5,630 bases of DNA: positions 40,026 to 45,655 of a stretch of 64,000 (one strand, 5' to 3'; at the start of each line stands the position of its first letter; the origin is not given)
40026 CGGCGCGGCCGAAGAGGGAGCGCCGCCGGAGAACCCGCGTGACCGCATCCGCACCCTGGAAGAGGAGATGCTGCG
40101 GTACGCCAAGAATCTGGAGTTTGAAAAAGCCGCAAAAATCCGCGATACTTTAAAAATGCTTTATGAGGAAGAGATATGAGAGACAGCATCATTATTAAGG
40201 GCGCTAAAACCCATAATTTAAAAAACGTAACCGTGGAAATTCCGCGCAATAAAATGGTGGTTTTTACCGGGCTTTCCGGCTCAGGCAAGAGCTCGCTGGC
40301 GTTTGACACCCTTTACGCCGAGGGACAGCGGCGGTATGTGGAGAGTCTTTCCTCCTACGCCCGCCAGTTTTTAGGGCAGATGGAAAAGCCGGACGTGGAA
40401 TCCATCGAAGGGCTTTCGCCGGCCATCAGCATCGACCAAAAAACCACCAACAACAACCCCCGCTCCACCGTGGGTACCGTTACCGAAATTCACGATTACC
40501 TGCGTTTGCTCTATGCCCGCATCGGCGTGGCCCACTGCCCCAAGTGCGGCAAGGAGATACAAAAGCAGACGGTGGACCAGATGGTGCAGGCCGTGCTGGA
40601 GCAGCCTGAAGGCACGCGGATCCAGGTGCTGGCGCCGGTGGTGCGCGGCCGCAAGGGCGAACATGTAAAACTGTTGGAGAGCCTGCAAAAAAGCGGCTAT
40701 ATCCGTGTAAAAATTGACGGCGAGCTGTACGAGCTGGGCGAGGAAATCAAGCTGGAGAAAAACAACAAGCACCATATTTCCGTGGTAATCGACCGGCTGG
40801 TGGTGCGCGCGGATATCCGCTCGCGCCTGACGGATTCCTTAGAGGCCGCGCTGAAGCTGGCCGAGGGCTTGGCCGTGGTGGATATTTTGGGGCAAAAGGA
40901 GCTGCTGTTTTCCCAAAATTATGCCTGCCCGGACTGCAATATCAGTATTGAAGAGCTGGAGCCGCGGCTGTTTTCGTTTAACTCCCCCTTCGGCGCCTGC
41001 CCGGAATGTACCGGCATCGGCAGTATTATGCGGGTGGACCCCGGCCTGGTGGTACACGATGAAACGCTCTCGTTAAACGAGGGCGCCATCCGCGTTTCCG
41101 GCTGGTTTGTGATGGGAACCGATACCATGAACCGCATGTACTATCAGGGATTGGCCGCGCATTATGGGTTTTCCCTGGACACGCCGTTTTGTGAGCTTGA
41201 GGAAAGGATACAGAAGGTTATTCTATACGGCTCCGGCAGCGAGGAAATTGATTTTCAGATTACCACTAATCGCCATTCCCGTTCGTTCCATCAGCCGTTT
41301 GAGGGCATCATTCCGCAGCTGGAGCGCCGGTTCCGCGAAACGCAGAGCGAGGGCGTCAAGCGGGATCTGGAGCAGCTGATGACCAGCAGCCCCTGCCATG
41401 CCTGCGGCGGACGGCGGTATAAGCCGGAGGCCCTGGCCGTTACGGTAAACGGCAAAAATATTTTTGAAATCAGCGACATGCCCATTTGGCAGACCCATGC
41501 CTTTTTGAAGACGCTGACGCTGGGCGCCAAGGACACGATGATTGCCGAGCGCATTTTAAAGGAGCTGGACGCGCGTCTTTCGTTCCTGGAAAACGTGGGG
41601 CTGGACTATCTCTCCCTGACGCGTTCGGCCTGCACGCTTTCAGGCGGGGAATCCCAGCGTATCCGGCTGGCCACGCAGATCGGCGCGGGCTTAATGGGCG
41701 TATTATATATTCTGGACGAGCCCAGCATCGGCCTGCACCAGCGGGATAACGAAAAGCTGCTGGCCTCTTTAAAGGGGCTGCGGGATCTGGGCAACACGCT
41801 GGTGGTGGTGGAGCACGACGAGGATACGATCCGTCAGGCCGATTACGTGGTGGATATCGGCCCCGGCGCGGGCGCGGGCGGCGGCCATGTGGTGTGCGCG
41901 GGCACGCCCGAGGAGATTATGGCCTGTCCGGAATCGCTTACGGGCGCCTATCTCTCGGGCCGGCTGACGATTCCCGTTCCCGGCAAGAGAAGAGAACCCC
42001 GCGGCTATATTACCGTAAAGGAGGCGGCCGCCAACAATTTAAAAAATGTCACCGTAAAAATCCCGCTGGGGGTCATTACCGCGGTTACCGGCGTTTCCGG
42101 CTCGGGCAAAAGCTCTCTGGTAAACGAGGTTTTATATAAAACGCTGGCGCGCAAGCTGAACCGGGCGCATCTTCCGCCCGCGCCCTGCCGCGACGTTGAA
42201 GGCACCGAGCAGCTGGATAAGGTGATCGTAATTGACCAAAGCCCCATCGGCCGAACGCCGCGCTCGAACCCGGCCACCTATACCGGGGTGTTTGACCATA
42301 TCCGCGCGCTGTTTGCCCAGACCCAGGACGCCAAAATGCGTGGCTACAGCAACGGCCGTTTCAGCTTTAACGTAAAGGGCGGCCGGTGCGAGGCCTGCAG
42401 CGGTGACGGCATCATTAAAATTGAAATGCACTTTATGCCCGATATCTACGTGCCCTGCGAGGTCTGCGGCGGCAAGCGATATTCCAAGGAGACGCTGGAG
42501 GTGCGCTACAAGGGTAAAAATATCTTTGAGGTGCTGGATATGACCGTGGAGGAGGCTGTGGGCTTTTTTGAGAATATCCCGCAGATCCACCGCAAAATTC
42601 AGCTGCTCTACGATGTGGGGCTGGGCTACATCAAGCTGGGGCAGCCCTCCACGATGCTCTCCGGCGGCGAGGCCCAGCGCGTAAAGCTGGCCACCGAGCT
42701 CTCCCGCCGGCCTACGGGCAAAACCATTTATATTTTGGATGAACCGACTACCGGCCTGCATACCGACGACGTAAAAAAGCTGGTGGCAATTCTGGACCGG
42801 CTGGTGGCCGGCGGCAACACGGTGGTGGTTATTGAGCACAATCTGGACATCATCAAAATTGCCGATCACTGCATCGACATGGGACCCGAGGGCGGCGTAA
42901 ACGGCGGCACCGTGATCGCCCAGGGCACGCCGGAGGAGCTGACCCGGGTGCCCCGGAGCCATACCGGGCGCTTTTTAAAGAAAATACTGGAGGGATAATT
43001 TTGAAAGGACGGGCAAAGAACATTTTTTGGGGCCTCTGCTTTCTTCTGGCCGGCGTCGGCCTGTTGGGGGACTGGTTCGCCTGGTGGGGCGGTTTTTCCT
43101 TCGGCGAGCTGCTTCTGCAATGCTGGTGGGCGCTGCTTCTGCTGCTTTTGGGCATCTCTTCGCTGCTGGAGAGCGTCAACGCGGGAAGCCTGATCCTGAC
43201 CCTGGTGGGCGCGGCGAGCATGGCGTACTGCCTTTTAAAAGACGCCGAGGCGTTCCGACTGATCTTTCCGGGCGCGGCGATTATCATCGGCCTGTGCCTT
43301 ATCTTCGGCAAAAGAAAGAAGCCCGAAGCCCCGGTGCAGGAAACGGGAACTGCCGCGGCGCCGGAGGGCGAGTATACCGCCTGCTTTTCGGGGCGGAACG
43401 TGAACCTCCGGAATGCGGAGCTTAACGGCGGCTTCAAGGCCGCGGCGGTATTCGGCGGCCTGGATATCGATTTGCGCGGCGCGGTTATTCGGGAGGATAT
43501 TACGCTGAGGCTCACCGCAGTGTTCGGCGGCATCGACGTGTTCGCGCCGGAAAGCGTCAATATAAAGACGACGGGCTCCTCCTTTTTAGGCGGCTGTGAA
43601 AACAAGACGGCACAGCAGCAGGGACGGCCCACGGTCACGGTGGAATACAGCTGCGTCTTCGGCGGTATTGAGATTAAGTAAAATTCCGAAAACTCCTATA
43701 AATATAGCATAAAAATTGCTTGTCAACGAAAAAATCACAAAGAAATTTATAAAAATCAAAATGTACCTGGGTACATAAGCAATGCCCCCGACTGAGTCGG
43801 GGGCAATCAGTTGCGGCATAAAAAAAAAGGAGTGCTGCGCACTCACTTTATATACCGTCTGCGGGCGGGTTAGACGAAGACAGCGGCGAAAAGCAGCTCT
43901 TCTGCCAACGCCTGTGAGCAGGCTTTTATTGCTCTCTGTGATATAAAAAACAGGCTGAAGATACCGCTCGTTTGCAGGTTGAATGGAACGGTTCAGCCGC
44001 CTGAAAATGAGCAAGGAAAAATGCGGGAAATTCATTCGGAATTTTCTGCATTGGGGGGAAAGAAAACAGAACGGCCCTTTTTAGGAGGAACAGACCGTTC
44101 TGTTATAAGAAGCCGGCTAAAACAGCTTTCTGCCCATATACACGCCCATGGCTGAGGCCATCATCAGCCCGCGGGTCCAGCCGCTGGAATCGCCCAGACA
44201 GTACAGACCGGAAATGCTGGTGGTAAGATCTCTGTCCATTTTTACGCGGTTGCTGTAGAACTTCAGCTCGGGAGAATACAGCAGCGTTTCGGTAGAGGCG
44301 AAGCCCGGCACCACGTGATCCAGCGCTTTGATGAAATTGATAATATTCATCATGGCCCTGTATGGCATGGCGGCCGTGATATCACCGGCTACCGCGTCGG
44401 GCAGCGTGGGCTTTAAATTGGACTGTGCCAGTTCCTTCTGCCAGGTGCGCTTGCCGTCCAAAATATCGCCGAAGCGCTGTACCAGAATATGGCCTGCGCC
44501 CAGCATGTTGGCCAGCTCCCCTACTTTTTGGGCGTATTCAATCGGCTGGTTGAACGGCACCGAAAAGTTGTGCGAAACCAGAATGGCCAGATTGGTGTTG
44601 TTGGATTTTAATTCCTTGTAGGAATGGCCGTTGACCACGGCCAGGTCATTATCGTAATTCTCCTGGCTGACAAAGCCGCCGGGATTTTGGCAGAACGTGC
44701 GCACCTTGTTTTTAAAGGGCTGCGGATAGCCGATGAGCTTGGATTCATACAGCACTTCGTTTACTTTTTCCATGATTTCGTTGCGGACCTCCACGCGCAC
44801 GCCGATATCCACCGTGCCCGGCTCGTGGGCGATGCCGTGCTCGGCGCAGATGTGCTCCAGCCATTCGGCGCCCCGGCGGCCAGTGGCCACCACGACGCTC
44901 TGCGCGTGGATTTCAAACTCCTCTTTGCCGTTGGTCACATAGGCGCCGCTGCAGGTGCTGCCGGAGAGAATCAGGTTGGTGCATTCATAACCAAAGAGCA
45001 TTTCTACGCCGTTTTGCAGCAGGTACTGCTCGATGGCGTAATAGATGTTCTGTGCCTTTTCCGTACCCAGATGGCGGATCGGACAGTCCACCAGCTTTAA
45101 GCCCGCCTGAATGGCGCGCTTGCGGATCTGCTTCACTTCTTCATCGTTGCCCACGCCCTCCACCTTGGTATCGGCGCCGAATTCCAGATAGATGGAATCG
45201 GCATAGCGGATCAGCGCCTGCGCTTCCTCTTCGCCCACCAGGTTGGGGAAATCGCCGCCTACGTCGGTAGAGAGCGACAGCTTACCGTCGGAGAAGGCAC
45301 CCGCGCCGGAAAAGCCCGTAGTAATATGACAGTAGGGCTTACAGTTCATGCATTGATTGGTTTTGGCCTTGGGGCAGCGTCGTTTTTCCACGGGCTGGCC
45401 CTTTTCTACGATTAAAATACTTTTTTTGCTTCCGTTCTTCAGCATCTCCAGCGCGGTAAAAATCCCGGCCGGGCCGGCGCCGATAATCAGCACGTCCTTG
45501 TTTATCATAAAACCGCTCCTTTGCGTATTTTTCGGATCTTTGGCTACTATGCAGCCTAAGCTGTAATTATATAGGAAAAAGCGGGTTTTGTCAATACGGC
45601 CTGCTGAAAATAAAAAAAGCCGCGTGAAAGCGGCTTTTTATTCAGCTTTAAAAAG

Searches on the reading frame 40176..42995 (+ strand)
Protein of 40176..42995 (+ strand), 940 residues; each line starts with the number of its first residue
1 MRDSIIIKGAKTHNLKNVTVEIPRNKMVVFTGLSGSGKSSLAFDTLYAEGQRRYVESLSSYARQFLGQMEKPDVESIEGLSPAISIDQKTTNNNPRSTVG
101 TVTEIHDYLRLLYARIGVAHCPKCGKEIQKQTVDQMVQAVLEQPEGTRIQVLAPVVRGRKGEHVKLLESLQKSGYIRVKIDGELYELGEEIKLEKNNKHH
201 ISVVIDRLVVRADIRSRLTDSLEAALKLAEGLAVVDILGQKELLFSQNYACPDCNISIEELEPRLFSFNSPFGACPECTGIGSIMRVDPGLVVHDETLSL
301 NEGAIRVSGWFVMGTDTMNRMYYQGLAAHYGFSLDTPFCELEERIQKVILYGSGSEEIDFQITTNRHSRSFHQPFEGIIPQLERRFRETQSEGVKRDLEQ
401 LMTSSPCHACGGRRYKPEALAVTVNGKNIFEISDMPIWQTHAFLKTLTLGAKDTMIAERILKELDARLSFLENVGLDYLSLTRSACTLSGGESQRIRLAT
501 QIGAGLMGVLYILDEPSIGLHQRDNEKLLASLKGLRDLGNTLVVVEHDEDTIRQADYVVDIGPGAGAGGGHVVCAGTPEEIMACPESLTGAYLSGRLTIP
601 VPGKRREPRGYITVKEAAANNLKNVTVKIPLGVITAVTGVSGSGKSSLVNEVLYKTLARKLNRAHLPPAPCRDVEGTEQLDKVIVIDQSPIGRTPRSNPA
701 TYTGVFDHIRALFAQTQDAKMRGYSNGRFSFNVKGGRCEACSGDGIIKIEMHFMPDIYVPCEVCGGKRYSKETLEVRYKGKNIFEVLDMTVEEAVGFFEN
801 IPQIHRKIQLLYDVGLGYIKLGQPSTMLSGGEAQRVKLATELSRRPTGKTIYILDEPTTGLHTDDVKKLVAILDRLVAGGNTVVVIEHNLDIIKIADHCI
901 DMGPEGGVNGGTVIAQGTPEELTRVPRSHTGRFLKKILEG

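Call 13: search_protein_families(library=pfam, proteins=[window:40176-42995:+], max_evalue=0.001)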
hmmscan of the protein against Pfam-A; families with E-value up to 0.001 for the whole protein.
window:40176-42995:+ (940 aa): 11 families
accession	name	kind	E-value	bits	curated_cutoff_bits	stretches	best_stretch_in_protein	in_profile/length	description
PF17760.6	UvrA_inter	-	2e-41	140.7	23.3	1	131-237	1-107/109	UvrA interaction domain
PF17755.6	UvrA_DNA-bind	-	4.8e-35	120.6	23.2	1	288-400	1-110/110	UvrA DNA-binding domain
PF00005.33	ABC_tran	-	1.3e-20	74.8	25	1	810-859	91-137/137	ABC transporter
PF02463.25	SMC_N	-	4.6e-11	43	40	0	5-561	5-211/220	RecF/RecN/SMC N terminal domain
PF13555.12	AAA_29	-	6.6e-08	32.6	27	0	625-656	15-49/61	P-loop containing region of AAA domain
PF20703.3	nSTAND1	-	2.9e-07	30.9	27.1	0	633-658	34-59/379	Novel STAND NTPase 1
PF03193.22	RsgA_GTPase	-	1.6e-06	28.5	30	0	616-655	91-129/174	RsgA GTPase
PF13191.12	AAA_16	-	3.5e-06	28.1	32.6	0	636-660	28-51/167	AAA ATPase domain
PF20720.3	nSTAND3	-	0.00034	20.8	27.2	0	11-47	3-39/155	Novel STAND NTPase 3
PF01583.26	APS_kinase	-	0.00057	20.4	21.1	0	26-44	3-21/152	Adenylylsulphate kinase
PF13304.12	AAA_21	-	0.00063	20.3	27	0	834-884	243-294/304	AAA domain, putative AbiEii toxin, Type IV TA system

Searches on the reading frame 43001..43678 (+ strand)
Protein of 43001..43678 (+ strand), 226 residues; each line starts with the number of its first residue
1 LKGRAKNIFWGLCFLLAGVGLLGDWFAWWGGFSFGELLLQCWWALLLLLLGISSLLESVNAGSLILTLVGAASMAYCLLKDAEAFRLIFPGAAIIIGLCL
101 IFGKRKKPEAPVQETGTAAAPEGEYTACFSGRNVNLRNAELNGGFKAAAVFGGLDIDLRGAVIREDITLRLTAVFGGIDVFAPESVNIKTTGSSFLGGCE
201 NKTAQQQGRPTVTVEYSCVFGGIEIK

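Call 13: search_protein_families(library=pfam, proteins=[window:43001-43678:+], max_evalue=0.001)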
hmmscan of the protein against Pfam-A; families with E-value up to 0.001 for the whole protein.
window:43001-43678:+ (226 aa): 2 families
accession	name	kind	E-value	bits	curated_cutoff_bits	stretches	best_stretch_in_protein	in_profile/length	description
PF22570.1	LiaF-TM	-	5.9e-08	33.9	27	1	9-107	1-97/98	LiaF transmembrane domain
PF09922.15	LiaF-like_C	-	1.1e-05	25.7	29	1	148-208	20-81/114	Cell wall-active antibiotics response LiaF, C-terminal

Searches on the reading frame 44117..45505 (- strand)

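Call 13: search_protein_families(library=pfam, proteins=[window:44117-45505:-], max_evalue=0.001)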
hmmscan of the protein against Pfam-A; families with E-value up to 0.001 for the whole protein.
window:44117-45505:- (462 aa): 9 families
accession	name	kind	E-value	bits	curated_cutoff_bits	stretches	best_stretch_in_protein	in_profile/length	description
PF00890.30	FAD_binding_2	-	2.7e-14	53.6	20.4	2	151-219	141-212/414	FAD binding domain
PF21688.3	FAD-depend_C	-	3e-13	50.9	27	1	265-413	43-194/197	FAD-dependent protein, C-terminal domain-like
PF07992.20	Pyr_redox_2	-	9.6e-12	45.3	26.1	1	3-49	1-45/291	Pyridine nucleotide-disulphide oxidoreductase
PF01266.30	DAO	-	2.5e-07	31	27.9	0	4-38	1-34/353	FAD dependent oxidoreductase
PF01134.28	GIDA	-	1.8e-06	27.7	22.1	0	4-44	1-40/391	Glucose inhibited division protein A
PF03486.20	HI0933_like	-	2.6e-06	27.5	50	1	4-40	2-36/244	HI0933-like protein Rossmann domain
PF13738.12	Pyr_redox_3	-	3.9e-06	26.8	30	1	6-41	1-35/305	Pyridine nucleotide-disulphide oxidoreductase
PF12831.13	FAD_oxidored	-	1.8e-05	24.7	27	0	4-36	1-31/416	FAD dependent oxidoreductase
PF01494.25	FAD_binding_3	-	0.00017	21.3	22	0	4-37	3-34/349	FAD binding domain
